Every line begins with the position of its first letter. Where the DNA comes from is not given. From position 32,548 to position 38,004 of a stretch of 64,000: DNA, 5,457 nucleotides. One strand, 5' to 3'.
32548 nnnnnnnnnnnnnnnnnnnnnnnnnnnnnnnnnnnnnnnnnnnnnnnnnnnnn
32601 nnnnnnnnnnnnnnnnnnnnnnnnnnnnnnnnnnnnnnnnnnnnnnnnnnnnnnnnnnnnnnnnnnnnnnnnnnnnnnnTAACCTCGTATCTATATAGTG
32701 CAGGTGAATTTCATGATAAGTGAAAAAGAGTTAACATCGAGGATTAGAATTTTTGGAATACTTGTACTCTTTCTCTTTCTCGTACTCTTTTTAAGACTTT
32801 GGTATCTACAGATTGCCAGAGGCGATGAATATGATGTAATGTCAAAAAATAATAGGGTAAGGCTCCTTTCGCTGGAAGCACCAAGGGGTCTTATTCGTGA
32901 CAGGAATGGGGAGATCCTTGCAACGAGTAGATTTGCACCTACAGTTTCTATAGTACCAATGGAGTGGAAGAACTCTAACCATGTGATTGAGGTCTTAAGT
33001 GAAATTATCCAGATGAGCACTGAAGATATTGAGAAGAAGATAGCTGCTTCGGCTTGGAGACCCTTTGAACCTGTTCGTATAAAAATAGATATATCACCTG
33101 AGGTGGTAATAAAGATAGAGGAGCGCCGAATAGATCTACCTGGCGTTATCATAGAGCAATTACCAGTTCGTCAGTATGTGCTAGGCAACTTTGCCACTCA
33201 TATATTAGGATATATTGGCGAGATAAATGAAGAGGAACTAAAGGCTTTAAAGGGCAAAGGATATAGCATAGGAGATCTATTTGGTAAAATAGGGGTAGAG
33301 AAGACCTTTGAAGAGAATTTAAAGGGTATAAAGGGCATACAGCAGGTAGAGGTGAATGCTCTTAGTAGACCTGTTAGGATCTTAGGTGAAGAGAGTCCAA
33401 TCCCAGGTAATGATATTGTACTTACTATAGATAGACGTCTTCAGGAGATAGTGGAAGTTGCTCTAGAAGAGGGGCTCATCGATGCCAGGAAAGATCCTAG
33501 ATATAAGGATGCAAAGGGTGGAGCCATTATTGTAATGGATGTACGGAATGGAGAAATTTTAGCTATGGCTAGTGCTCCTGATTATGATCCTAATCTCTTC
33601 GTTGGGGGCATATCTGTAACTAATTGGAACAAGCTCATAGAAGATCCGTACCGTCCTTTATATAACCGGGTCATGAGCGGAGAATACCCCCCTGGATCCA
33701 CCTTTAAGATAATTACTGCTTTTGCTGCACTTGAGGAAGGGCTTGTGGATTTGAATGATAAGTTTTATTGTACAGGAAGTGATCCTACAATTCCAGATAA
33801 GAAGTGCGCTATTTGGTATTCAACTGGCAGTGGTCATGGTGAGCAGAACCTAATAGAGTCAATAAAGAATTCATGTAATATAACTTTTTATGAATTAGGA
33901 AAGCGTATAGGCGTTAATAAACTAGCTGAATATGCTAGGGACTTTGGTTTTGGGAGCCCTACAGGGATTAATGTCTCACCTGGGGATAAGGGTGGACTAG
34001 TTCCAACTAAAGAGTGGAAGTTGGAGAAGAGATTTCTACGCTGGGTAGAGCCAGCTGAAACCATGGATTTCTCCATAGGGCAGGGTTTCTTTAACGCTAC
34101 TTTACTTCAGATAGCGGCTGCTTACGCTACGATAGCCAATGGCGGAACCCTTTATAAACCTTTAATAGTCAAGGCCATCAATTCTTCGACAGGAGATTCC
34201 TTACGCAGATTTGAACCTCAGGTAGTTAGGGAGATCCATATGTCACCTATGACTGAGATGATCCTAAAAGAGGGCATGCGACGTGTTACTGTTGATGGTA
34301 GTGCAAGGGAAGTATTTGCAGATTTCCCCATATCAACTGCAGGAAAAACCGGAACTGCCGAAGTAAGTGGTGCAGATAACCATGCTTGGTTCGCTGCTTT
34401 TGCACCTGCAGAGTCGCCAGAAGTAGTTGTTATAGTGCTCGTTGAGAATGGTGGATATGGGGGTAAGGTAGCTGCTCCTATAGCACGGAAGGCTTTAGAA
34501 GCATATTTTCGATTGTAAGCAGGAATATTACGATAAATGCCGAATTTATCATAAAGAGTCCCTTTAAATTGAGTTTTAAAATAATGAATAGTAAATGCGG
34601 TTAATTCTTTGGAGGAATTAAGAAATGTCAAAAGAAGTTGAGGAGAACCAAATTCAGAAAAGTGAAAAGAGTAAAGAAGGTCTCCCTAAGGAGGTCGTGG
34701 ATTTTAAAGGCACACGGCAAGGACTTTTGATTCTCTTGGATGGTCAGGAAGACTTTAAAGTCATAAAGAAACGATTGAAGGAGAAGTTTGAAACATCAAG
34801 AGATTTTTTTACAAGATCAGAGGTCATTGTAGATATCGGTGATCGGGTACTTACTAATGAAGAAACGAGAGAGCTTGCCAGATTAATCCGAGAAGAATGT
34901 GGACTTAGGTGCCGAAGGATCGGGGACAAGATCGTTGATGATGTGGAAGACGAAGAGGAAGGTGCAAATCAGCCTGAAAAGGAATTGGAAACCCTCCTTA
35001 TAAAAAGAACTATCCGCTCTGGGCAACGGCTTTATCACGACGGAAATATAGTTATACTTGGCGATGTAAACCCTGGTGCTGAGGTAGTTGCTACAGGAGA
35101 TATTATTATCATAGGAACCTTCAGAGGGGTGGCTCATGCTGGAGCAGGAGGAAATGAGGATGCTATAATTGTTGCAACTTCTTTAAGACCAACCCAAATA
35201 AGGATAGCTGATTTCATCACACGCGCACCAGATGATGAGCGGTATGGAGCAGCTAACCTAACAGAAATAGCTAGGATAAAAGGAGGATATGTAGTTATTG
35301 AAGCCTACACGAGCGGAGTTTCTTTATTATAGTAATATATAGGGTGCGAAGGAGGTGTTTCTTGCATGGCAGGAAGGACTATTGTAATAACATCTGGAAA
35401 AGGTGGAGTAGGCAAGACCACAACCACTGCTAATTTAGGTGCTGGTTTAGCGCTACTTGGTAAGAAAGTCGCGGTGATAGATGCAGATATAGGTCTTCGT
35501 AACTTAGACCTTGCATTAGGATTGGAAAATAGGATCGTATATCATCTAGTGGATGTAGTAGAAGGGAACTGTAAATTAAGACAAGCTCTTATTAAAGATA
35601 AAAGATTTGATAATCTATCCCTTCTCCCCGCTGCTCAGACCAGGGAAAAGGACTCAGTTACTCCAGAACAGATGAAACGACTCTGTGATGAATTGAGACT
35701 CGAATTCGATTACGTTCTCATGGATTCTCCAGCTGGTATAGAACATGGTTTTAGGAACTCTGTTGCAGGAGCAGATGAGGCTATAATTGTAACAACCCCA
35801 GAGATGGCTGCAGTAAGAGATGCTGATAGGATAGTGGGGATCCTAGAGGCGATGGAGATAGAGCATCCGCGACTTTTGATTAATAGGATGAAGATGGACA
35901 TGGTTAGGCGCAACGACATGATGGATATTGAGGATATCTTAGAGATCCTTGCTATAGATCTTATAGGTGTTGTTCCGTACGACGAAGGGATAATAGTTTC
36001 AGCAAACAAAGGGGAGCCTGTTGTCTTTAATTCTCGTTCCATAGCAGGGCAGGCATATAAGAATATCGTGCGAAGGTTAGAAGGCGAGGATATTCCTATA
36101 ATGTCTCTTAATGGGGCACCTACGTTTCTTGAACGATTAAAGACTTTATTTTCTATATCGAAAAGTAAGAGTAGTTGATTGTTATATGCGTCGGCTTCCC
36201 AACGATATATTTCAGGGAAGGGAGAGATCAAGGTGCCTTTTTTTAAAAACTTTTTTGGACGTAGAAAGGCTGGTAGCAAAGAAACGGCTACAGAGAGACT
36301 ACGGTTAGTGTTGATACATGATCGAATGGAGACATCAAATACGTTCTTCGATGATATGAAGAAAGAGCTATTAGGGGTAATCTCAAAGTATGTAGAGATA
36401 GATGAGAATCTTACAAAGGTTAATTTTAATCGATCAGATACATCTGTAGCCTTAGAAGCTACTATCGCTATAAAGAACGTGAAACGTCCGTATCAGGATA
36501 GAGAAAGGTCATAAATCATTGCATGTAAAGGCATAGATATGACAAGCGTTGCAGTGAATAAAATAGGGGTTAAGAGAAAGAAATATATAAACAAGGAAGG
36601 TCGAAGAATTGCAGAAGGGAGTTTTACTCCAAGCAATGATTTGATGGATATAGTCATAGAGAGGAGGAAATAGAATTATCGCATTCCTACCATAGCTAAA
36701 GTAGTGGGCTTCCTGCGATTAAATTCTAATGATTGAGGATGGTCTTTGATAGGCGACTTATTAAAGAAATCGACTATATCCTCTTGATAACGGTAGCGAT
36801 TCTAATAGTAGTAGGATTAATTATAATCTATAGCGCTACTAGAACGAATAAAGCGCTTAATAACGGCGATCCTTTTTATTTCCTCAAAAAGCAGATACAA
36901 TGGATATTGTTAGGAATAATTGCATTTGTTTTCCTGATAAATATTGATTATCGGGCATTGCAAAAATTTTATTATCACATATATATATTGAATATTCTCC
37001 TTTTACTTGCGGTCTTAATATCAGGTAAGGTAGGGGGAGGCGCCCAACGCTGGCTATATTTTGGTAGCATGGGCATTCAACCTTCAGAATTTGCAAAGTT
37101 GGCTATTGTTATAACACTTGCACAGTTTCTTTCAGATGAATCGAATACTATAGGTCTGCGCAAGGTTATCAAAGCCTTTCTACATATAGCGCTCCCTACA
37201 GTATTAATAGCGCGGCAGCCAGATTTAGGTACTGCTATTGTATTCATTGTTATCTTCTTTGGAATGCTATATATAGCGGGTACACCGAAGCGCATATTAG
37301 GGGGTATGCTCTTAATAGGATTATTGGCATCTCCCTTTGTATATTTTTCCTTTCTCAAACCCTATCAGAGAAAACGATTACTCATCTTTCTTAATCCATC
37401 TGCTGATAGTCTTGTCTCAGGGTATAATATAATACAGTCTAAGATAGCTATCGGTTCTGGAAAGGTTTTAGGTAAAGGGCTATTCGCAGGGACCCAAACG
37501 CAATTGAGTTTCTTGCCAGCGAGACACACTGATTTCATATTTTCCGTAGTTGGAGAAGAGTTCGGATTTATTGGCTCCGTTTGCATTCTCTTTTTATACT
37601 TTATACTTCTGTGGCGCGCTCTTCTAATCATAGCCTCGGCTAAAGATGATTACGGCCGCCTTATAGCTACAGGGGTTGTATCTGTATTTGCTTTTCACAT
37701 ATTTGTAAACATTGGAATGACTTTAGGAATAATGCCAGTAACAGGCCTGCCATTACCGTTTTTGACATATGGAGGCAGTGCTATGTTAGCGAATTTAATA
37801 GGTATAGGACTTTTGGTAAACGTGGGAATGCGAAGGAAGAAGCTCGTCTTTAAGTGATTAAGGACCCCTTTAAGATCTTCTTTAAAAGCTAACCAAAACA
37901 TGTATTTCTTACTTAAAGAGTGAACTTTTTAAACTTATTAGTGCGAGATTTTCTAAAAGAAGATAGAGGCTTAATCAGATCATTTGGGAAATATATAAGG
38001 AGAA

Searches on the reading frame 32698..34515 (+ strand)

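Call 20: search_protein_families(library=ncbifam, proteins=[window:32698-34515:+], max_evalue=0.001)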
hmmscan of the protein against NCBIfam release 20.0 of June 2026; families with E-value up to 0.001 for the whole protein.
window:32698-34515:+ (606 aa): 30 families (the best 25 are shown)
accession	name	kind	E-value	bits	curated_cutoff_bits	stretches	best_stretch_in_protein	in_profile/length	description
TIGR03423.1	pbp2_mrdA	equivalog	4.4e-188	626.5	455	1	15-605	2-592/593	penicillin-binding protein 2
TIGR02214.1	spoVD_pbp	equivalog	1.2e-108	364.1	688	1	18-604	4-555/636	stage V sporulation protein D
NF008061.0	PRK10795.1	equivalog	1.7e-99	334.2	962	1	18-600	24-609/634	peptidoglycan DD-transpeptidase MrdA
NF051842.1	PBP4_5_Efaec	equivalog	4.8e-50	170.6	700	1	47-559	149-618/668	penicillin-binding protein PBP4(5)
NF053573.1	PBP2_PenA_Neis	exception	7.1e-44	150.3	1105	1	9-599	19-556/572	peptidoglycan D,D-transpeptidase PBP2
NF000237.1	MECA_PBP2A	equivalog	3.2e-38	131.5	750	1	47-557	135-604/668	PBP2a family beta-lactam-resistant peptidoglycan transpeptidase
NF011685.0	PRK15105.1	subfamily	3.8e-36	124.8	737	1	23-598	31-552/588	peptidoglycan glycosyltransferase FtsI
NF000406.1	MECB_PBP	exception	6.7e-36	123.9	1450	1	47-561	134-613/674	PBP2a family beta-lactam-resistant peptidoglycan transpeptidase MecB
NF000407.1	MECC_PBP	exception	6.9e-35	120.4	1500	1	51-558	136-602/665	PBP2a family beta-lactam-resistant peptidoglycan transpeptidase MecC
NF000410.1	MECA1_pure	exception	1.8e-34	118.9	1480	1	45-557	132-602/666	PBP2a family beta-lactam-resistant peptidoglycan transpeptidase MecA1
NF038278.1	strep_PBP2B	exception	1.9e-34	119.2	975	3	123-292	186-359/678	penicillin-binding protein PBP2B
NF033378.1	MECD_PBP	exception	4.3e-34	117.8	1450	1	49-562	139-617/678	PBP2a family beta-lactam-resistant peptidoglycan transpeptidase MecD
NF000409.1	MECA_pure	exception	4.5e-29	101.5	1490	1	45-557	133-604/668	PBP2a family beta-lactam-resistant peptidoglycan transpeptidase MecA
NF038271.1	strep_PBP2X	exception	9e-29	100.2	1050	1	15-511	25-500/750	penicillin-binding protein PBP2X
TIGR02074.1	PBP_1a_fam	subfamily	6.9e-28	97.7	508.75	1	237-572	223-498/535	PBP1A family penicillin-binding protein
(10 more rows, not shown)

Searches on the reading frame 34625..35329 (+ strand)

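Call 20: search_protein_families(library=ncbifam, proteins=[window:34625-35329:+], max_evalue=0.001)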
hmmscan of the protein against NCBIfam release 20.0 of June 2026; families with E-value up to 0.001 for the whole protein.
window:34625-35329:+ (235 aa): 10 families
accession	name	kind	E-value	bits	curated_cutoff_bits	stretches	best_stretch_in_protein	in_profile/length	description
NF001775.0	PRK00513.1-6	equivalog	2.8e-40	138.1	292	1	25-229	6-205/210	septum site-determining protein MinC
NF001772.0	PRK00513.1-3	equivalog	1.2e-39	136.2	271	1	22-215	3-196/226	septum site-determining protein MinC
NF001778.0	PRK00513.2-4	equivalog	2.2e-38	132.1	315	1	115-218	145-246/266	septum site-determining protein MinC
TIGR01222.1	minC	equivalog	2.7e-38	132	95.25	1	24-227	1-225/226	septum site-determining protein MinC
NF010598.0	PRK13992.1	equivalog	2.3e-32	112.1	183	1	25-229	2-199/205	septum site-determining protein MinC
NF001779.0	PRK00513.2-5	equivalog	7.9e-24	84.5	486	1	122-224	138-238/250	septum site-determining protein MinC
NF001819.0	PRK00556.1-3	equivalog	5.6e-11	42.3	273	1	119-171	91-143/197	septum site-determining protein MinC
NF001818.0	PRK00556.1-2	equivalog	6.8e-06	25.9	354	1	94-168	66-139/195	septum site-determining protein MinC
NF001817.0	PRK00556.1-1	equivalog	3e-05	23.8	273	1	120-171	88-139/187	septum site-determining protein MinC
NF001820.0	PRK00556.1-4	equivalog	0.00018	21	409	1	124-171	102-149/199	septum site-determining protein MinC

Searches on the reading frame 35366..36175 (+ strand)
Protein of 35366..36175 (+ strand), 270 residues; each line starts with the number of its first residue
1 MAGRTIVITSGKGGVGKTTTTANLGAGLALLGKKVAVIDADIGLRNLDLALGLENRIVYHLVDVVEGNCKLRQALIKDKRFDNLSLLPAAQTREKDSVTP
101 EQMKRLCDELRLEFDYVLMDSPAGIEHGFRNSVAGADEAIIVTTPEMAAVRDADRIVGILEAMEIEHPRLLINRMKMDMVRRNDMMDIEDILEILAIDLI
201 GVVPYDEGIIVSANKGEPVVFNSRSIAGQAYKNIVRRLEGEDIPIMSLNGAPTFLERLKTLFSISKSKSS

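Call 20: search_protein_families(library=ncbifam, proteins=[window:35366-36175:+], max_evalue=0.001)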
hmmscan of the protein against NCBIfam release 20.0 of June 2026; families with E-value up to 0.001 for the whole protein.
window:35366-36175:+ (270 aa): 28 families (the best 25 are shown)
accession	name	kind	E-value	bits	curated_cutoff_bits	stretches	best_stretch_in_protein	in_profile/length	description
TIGR01968.1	minD_bact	equivalog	8.1e-120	399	212.9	1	4-262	2-261/261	septum site-determining protein MinD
NF008079.0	PRK10818.1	equivalog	4.9e-79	265.5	508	1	4-257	3-266/270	septum site-determining protein MinD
TIGR01969.1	minD_arch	subfamily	5.3e-50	169.9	201.75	1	4-243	1-235/251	cell division ATPase MinD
NF041136.1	MrpORP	equivalog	1.3e-17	64.1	450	2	4-57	6-59/365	iron-sulfur cluster carrier protein MrpORP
NF041546.1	ParA_partition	equivalog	7.3e-15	55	180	2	5-41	1-37/203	ParA family partition ATPase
TIGR03371.1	cellulose_yhjQ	equivalog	9.5e-15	54.7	157.85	1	5-218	3-220/246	cellulose biosynthesis protein BcsQ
TIGR03815.1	CpaE_hom_Actino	equivalog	3.6e-14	52.6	154.45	1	2-238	110-340/340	septum site-determining protein Ssd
TIGR01007.1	eps_fam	subfamily_domain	1e-13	51.3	108.05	1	5-164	19-179/204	polysaccharide biosynthesis tyrosine autokinase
NF047398.1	AAA_KGGVGR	domain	2.4e-12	47.6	90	1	4-49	3-51/190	KGGVGR-motif variant AAA ATPase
TIGR03018.1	pepcterm_TyrKin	hypoth_equivalog_domain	9.5e-12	44.7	230.65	1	5-163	37-199/207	XrtA-associated tyrosine autokinase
NF008669.0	PRK11670.1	equivalog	9.8e-11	41.1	348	1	6-53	110-157/369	iron-sulfur cluster carrier protein ApbC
TIGR01281.1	DPOR_bchL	equivalog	3.8e-10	39.6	345.15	1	9-66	5-59/268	ferredoxin:protochlorophyllide reductase (ATP-dependent) iron-sulfur ATP-binding protein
NF041283.1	PrgP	equivalog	8.5e-09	35.1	400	1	3-157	2-167/297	ParA superfamily DNA segregation protein PrgP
NF053621.1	ATPseBagBMYCTU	equivalog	8.8e-09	34.9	521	1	5-55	13-62/371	ATPase BagB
TIGR01005.1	eps_transp_fam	subfamily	7.7e-08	31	411.7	1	4-123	547-665/754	exopolysaccharide transport protein family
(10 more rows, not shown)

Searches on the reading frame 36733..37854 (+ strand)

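Call 36: search_protein_families(library=pfam, proteins=[window:36733-37854:+], max_evalue=0.00001)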
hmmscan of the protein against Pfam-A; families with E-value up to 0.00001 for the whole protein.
window:36733-37854:+ (374 aa): 1 family
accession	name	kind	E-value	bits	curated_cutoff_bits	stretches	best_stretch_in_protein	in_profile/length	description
PF01098.24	FTSW_RODA_SPOVE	-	6.3e-109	364.7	26.4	1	17-369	3-355/356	Cell cycle protein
